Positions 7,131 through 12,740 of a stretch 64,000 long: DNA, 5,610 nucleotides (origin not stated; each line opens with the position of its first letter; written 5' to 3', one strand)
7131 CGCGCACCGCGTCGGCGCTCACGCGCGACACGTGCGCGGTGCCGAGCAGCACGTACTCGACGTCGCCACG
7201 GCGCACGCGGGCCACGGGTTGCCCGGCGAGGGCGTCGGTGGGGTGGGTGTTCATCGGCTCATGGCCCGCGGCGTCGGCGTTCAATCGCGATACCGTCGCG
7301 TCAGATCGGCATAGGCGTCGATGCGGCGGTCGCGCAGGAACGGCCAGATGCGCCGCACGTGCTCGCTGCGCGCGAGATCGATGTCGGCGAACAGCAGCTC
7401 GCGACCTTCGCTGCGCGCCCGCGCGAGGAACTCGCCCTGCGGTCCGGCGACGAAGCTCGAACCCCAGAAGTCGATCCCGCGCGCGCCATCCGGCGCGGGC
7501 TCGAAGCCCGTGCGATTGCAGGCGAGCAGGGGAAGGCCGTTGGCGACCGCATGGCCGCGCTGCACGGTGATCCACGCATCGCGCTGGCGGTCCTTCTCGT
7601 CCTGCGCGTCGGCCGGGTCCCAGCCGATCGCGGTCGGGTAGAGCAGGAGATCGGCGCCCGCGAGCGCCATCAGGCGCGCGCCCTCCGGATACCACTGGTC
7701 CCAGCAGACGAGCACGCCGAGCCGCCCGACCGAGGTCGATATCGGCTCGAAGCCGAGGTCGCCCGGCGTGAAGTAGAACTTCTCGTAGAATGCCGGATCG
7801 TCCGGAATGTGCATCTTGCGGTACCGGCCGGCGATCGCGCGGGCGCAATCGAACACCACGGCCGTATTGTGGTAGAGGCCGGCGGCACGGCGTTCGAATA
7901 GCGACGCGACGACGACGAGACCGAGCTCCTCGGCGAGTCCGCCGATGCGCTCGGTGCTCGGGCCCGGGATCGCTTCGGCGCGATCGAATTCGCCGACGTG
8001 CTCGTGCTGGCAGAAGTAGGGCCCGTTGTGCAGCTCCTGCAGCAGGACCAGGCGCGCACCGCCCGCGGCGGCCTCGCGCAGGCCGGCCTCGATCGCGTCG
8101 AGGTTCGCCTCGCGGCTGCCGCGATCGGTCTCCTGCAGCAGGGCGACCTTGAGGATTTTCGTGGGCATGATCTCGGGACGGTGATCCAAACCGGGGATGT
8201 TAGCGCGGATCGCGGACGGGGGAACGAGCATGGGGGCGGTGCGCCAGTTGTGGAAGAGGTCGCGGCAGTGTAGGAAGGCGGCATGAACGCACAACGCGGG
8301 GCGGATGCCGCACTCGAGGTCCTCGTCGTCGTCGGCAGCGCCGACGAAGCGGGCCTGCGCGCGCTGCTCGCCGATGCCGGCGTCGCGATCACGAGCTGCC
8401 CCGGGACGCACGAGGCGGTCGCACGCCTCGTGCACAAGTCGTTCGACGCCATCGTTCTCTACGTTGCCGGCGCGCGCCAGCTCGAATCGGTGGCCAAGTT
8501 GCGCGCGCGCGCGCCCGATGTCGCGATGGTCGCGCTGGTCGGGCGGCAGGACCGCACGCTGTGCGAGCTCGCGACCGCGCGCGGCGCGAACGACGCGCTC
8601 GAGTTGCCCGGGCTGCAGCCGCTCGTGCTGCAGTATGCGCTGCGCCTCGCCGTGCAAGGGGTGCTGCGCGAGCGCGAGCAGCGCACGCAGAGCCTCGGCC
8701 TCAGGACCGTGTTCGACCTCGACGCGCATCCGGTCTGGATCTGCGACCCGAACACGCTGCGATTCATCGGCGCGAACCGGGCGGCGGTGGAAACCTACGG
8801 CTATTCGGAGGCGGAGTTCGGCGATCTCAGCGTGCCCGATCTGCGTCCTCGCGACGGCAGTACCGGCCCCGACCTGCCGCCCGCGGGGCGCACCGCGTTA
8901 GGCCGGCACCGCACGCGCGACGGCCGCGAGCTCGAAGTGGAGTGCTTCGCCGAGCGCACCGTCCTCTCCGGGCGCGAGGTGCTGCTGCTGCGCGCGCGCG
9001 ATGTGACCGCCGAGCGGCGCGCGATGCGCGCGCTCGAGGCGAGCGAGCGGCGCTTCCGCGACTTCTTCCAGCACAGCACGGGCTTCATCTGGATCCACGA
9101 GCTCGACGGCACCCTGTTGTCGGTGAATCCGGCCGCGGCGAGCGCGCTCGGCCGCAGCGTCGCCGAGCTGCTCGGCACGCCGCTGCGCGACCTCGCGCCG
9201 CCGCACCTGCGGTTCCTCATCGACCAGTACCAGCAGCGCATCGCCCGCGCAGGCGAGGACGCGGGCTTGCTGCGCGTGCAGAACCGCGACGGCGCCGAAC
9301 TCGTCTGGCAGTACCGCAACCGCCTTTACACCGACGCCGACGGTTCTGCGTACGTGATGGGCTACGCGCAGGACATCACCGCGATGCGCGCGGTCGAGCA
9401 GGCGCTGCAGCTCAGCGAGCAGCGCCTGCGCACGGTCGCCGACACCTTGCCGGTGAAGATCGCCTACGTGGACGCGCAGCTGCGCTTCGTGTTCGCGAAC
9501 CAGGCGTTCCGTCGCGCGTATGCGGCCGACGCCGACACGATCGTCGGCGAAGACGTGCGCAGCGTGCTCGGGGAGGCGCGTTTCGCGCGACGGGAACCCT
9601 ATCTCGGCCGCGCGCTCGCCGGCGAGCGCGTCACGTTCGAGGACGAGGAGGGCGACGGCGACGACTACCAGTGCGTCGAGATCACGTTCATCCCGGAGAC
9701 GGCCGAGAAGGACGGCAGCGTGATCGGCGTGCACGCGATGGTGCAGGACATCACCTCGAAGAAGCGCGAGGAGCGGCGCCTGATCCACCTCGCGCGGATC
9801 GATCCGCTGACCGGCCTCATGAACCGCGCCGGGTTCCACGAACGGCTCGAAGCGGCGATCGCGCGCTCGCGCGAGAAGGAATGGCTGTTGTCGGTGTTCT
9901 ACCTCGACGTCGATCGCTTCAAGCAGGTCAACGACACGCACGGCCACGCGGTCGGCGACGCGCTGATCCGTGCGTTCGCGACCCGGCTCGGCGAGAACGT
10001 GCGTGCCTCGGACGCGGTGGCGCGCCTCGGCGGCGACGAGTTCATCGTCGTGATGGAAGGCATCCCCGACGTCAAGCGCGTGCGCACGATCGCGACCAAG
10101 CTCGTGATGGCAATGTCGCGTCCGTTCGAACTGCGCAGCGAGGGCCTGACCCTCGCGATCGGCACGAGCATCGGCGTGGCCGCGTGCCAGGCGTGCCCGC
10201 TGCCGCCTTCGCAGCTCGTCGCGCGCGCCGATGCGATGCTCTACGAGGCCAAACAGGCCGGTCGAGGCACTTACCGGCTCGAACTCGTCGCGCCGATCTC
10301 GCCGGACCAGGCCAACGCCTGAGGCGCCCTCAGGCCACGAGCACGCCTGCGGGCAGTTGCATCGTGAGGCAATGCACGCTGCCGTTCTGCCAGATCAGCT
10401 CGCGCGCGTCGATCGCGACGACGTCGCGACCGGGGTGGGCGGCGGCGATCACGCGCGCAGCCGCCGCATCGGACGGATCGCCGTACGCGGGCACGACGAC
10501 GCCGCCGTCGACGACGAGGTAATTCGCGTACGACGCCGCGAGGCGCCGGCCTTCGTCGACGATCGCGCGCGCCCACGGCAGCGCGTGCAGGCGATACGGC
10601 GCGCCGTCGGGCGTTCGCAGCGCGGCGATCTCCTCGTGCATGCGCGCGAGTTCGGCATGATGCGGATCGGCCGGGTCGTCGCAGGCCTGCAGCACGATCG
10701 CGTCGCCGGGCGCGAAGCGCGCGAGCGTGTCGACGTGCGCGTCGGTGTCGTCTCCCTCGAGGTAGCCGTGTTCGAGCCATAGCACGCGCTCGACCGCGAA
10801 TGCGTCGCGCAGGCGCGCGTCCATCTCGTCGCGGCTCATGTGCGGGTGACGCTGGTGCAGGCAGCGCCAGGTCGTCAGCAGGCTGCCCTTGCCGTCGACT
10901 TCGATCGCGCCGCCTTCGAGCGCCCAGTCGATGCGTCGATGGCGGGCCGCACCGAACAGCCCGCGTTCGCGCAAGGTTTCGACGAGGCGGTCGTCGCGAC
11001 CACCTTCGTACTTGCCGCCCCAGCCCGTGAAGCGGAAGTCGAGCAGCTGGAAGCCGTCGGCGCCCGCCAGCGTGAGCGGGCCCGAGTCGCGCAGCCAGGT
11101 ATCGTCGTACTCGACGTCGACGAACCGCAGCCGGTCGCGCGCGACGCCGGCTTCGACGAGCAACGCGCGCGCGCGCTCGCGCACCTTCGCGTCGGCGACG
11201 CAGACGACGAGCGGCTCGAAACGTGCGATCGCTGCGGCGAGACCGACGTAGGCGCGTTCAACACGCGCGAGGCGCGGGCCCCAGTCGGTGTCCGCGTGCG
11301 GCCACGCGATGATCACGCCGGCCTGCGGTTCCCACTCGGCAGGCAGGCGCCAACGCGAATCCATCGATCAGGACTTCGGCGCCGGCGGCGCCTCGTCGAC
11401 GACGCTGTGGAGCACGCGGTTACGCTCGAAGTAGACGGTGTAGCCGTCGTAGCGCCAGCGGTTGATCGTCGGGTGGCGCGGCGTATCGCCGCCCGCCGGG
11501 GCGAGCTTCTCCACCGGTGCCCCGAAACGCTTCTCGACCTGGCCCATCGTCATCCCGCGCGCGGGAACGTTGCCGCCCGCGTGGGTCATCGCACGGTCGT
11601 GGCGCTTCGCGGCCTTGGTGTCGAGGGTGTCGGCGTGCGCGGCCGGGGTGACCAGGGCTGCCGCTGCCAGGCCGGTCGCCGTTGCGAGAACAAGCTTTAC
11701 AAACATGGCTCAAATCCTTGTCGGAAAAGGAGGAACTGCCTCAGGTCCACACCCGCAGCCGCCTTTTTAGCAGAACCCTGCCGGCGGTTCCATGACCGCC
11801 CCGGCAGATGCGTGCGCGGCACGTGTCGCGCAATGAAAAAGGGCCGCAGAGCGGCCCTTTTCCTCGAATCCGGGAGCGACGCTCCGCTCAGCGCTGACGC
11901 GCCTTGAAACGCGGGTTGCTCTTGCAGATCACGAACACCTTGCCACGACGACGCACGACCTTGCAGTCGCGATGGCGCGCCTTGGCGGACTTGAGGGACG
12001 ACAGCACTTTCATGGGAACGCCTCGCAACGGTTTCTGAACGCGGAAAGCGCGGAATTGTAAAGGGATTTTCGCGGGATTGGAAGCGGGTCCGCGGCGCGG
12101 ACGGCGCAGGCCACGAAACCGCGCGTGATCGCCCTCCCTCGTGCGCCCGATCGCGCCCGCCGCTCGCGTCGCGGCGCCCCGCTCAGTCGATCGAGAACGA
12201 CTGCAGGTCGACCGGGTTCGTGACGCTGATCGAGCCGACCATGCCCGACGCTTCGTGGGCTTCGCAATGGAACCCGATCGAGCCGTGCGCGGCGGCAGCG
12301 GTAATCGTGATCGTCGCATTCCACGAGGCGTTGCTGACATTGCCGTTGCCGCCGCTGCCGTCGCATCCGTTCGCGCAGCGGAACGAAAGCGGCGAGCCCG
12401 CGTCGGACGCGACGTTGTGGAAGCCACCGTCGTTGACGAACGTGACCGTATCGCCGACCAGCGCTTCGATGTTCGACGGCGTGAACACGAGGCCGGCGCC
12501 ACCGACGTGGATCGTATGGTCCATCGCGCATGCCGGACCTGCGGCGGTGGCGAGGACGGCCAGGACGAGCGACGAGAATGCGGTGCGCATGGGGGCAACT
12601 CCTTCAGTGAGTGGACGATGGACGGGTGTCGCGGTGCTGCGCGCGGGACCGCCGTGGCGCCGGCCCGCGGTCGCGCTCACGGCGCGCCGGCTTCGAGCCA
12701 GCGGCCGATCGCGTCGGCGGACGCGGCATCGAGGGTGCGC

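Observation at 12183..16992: MtrC-less porin-cytochrome conduit wired to cytochrome c4 and a blue copper protein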

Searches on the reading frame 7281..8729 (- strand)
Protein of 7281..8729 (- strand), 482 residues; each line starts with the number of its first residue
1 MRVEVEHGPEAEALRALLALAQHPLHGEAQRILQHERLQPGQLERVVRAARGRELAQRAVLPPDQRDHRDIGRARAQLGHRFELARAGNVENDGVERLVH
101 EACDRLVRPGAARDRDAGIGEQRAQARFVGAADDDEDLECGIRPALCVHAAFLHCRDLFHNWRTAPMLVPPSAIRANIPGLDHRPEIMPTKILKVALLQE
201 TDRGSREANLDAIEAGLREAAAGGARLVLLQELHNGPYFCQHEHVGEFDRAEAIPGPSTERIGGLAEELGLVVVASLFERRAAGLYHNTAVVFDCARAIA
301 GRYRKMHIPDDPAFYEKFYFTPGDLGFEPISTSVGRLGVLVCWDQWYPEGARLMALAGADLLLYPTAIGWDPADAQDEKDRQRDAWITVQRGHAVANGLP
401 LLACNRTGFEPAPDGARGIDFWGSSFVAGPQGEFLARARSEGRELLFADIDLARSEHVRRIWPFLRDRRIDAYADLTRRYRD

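Call 8: search_protein_families(library=pfam, proteins=[window:7281-8729:-], max_evalue=0.01)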
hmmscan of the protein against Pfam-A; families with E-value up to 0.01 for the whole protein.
window:7281-8729:- (482 aa): 1 family
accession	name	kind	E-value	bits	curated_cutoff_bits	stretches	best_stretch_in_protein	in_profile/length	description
PF00795.27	CN_hydrolase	-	4.1e-54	184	23.2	1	194-459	1-255/256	Carbon-nitrogen hydrolase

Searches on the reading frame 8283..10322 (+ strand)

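Call 8: search_protein_families(library=pfam, proteins=[window:8283-10322:+], max_evalue=0.01)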
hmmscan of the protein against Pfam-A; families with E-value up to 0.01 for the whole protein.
window:8283-10322:+ (679 aa): 6 families
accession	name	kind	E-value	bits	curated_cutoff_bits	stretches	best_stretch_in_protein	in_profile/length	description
PF00990.26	GGDEF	-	7e-41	140.1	23.8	1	505-662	2-160/161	Diguanylate cyclase, GGDEF domain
PF08448.16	PAS_4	-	7.5e-29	100.6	23.1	2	387-495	2-110/110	PAS fold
PF13426.13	PAS_9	-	3.1e-17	63.2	27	2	269-366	4-102/103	PAS domain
PF00989.32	PAS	-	3.4e-16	59.7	22.6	1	257-365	2-113/113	PAS fold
PF13188.13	PAS_8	-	4.4e-16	58.6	21.8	3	380-432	1-50/65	PAS domain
PF08447.18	PAS_3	-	0.0025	18.5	25.6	0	279-358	2-84/89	PAS fold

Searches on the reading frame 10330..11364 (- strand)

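Call 8: search_protein_families(library=pfam, proteins=[window:10330-11364:-], max_evalue=0.01)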
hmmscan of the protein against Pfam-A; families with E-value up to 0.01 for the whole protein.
window:10330-11364:- (344 aa): 1 family
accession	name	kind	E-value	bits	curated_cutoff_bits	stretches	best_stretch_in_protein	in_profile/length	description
PF04371.20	PAD_porph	-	3.2e-109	365.5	25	1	6-338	1-321/321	Porphyromonas-type peptidyl-arginine deiminase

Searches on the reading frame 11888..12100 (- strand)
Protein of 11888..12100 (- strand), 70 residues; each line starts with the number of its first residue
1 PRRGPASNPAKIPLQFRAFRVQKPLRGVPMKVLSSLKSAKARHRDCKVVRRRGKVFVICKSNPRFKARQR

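Call 8: search_protein_families(library=pfam, proteins=[window:11888-12100:-], max_evalue=0.01)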
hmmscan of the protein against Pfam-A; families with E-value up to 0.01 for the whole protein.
window:11888-12100:- (70 aa): 1 family
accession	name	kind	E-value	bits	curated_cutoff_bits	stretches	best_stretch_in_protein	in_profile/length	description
PF00444.23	Ribosomal_L36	-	1.8e-17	63.6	26.1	1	30-69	1-37/38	Ribosomal protein L36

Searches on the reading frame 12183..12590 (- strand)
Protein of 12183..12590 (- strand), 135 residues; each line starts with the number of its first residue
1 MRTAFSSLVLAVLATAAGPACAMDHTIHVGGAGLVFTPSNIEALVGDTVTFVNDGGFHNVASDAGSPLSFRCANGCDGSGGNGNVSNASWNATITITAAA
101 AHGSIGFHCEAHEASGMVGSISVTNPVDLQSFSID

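Call 4: search_protein_families(library=pfam, proteins=[window:12183-12590:-], max_evalue=0.01)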
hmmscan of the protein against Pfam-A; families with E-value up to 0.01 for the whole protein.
window:12183-12590:- (135 aa): 1 family
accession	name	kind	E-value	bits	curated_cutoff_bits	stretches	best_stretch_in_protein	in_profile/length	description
PF00127.26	Copper-bind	-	2e-09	38.2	21.2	1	27-123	5-98/99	Copper binding proteins, plastocyanin/azurin family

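Call 5: search_protein_families(library=ncbifam, proteins=[window:12183-12590:-], max_evalue=0.01)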
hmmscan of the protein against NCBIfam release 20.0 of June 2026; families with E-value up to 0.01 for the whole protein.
window:12183-12590:- (135 aa): 3 families
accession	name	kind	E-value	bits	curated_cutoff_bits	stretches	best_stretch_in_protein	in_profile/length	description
TIGR02656.1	cyanin_plasto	equivalog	1.9e-10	41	87.85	1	33-123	11-98/99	plastocyanin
TIGR02375.1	pseudoazurin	equivalog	2e-08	34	109.85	1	34-127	10-90/116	pseudoazurin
TIGR03102.1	halo_cynanin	subfamily_domain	2.3e-06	27.6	93.8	1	25-123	28-114/115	halocyanin domain-containing protein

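Call 50: search_solved_structures(query=window:12183-12590:-, max_evalue=0.01, show_alignments=2)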
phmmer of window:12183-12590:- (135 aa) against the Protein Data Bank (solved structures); distinct sequences matched with E-value up to 0.01: 49.
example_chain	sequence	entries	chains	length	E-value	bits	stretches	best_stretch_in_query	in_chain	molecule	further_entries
7zqe_M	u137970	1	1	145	6.9e-09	39.5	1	12-123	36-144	Plastocyanin, chloroplastic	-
2plt_A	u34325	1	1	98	2.8e-08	37.5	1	31-123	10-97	PLASTOCYANIN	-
6yez_P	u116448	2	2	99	3.9e-08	37.1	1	30-123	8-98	Plastocyanin, chloroplastic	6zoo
2gim_A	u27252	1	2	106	3.8e-07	33.9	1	26-124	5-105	Plastocyanin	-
1fa4_A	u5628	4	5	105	4.1e-07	33.8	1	33-124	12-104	PLASTOCYANIN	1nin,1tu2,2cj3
1pla_A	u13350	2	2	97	7.5e-07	32.9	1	31-123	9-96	PLASTOCYANIN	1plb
9pcy_A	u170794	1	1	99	4.8e-06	30.3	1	29-123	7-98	PLASTOCYANIN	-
1plc_A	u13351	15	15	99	6.7e-06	29.9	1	31-123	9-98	PLASTOCYANIN | Plastocyanin A | Plastocyanin A, chloroplastic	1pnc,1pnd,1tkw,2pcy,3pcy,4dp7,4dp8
1ylb_B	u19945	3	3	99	1e-05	29.3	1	30-123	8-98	Plastocyanin, chloroplast | PLASTOCYANIN | Plastocyanin, chloroplastic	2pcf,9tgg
6akn_A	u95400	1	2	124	1.9e-05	28.4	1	26-130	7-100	Pseudoazurin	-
1teg_A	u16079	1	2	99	1.9e-05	28.4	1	30-123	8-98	Plastocyanin, chloroplast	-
3tu6_A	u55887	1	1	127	2.2e-05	28.2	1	31-131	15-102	Pseudoazurin (Blue copper protein)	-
1jxg_A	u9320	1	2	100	2.5e-05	28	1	31-123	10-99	PLASTOCYANIN A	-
1ag6_A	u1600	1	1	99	3.1e-05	27.7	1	32-123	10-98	PLASTOCYANIN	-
5yw3_A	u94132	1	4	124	3.1e-05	27.7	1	26-130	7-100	Pseudoazurin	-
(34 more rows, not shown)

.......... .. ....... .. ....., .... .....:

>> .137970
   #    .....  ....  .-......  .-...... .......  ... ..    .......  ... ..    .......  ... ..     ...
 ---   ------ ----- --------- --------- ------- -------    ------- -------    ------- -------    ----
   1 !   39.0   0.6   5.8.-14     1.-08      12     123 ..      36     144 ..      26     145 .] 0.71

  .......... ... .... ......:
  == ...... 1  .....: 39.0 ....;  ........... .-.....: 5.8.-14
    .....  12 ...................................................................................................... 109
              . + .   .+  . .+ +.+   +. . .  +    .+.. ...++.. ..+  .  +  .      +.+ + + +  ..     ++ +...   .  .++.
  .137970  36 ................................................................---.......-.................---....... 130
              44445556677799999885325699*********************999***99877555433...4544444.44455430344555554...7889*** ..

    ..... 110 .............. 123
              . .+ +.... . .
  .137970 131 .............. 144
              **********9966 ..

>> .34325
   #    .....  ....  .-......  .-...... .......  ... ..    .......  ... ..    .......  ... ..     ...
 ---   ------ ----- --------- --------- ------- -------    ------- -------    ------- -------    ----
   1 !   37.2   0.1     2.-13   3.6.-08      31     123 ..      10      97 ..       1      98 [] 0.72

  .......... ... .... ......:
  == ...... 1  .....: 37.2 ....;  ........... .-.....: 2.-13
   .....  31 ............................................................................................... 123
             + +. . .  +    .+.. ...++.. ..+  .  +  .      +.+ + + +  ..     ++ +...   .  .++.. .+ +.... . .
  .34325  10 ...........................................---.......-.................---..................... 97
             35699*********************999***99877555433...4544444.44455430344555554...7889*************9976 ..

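Call 100: find_homologous_proteins(query=window:12183-12590:-, max_evalue=0.00001)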
Query window:12183-12590:- (135 aa): 148 proteins with E <= 0.00001 among 259 candidates; the best 120 are listed.
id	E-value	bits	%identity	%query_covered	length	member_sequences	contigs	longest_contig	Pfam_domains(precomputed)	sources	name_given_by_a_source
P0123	1.1e-80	286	100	100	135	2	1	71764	PF00127.27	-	-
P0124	2.9e-69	249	89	100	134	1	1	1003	PF00127.27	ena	-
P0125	1.3e-67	244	89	87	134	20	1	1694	PF00127.27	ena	-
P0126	3.1e-65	236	89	87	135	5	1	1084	PF00127.27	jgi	jgi:plastocyanin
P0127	3.0e-60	220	75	100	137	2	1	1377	PF00127.27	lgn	-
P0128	1.4e-58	215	80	84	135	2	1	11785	PF00127.27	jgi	jgi:plastocyanin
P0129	1.9e-56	208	78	83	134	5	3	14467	PF00127.27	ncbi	ncbi:MAG: plastocyanin/azurin family copper-binding protein [Dokdonella sp.]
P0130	4.3e-53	197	72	84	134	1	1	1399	PF00127.27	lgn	-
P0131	5.3e-53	197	73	83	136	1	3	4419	PF00127.27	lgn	-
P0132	5.5e-52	194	75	84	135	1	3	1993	PF00127.27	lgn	-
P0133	2.1e-50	188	72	83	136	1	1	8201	PF00127.27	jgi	jgi:plastocyanin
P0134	7.4e-48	180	73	86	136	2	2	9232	PF00127.27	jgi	jgi:plastocyanin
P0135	8.3e-48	180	71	84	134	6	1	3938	PF00127.27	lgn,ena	-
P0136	9.4e-47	177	64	100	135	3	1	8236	PF00127.27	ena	-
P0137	1.1e-46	176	65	100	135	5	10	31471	PF00127.27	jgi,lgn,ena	jgi:plastocyanin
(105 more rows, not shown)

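Call 110: predict_structure(alignment_id=A2)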
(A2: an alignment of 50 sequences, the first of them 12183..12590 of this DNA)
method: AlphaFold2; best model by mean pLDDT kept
length: 135 residues; sequences in the alignment: 50
mean_pLDDT: 88.8   pTM: 0.79
mean pLDDT of the five models: 88.8, 86.7, 85.3, 84.5, 83.6
residues with pLDDT >= 90: 91; 70-90: 27; 50-70: 17; < 50: 0
segments of 3 or more residues with pLDDT < 50: none
pLDDT, mean of each block of 10 residues (from residue 1): 65 69 94 95 96 97 96 87 92 95 96 98 81 72
secondary structure, 60 per line:
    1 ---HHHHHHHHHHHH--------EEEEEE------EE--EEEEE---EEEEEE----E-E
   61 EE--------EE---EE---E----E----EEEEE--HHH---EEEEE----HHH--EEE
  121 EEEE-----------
elements in order: H4-15 E24-29 E40-44 E48-53 E60-62 E91-95 E104-108 E118-124

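Call 113: fold_search(model_id=the predicted structure, library=pdb)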
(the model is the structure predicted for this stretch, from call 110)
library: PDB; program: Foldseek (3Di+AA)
matches with E <= 10: 1235; with E <= 0.001: 218
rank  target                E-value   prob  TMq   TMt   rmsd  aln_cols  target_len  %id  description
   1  2gim_A                1.9e-08  1.00  0.59  0.74   2.2       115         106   29  1.6 Angstrom structure of plastocyanin from Anabaena variabilis (released 2006-04-11)
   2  2plt                  3.0e-08  1.00  0.55  0.75   4.3       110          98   31  STRUCTURE DETERMINATION OF PLASTOCYANIN FROM A CRYSTAL SPECIMEN WITH HEMIHEDRAL TWINNING FRACTION OF ONE-HALF (released 1993-10-31)
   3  3bqv                  3.4e-08  1.00  0.57  0.72   2.6       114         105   25  Crystal Structure of the double mutant D44A D45A Plastocyanin from Phormidium laminosum (released 2009-01-06)
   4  3cvb_A                4.9e-08  1.00  0.58  0.73   2.3       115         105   23  Regulation of Protein Function: Crystal Packing Interfaces and Conformational Dimerization (released 2008-07-08)
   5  1oow                  4.9e-08  1.00  0.55  0.74   5.2       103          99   26  The crystal structure of the spinach plastocyanin double mutant G8D/L12E gives insight into its low reactivity towards p (released 2004-02-17)
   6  7pcy                  6.3e-08  1.00  0.56  0.74   4.3       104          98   25  THE CRYSTAL STRUCTURE OF PLASTOCYANIN FROM A GREEN ALGA, ENTEROMORPHA PROLIFERA (released 1990-07-15)
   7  2w88_A                8.1e-08  1.00  0.58  0.73   2.2       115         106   24  Plastocyanin variant with N-terminal Methionine - open structure (released 2009-10-27)
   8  8k9p                  8.1e-08  1.00  0.53  0.57   4.1       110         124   28  Neutron X-ray joint structure of pseudoazurin from Alcaligenes faecalis (released 2024-02-14)
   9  1ag6                  8.1e-08  1.00  0.55  0.73   5.6       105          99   28  PLASTOCYANIN FROM SPINACH (released 1998-10-21)
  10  1bxu                  1.0e-07  1.00  0.56  0.81   2.2       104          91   29  OXIDIZED PLASTOCYANIN FROM SYNECHOCOCCUS SP. (released 1999-06-15)
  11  1byp                  1.1e-07  1.00  0.55  0.73   3.2       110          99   26  E43K,D44K DOUBLE MUTANT PLASTOCYANIN FROM SILENE (released 1999-10-19)
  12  4r0o_A                1.3e-07  1.00  0.53  0.66   5.5       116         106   22  Crystal structure of PEGylated plastocyanin at 4.2 A resolution (released 2015-10-07)
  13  2pcy                  1.5e-07  1.00  0.56  0.74   4.3       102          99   26  THE CRYSTAL STRUCTURE OF POPLAR APOPLASTOCYANIN AT 1.8-ANGSTROMS RESOLUTION. THE GEOMETRY OF THE COPPER-BINDING SITE IS  (released 1984-02-02)
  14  3cvd_A                1.7e-07  1.00  0.58  0.73   2.3       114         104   24  Regulation of Protein Function: Crystal Packing Interfaces and Conformational Dimerization (released 2008-07-08)
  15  1byo_A                1.8e-07  1.00  0.55  0.74   3.0       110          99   28  WILD-TYPE PLASTOCYANIN FROM SILENE (released 1999-10-15)
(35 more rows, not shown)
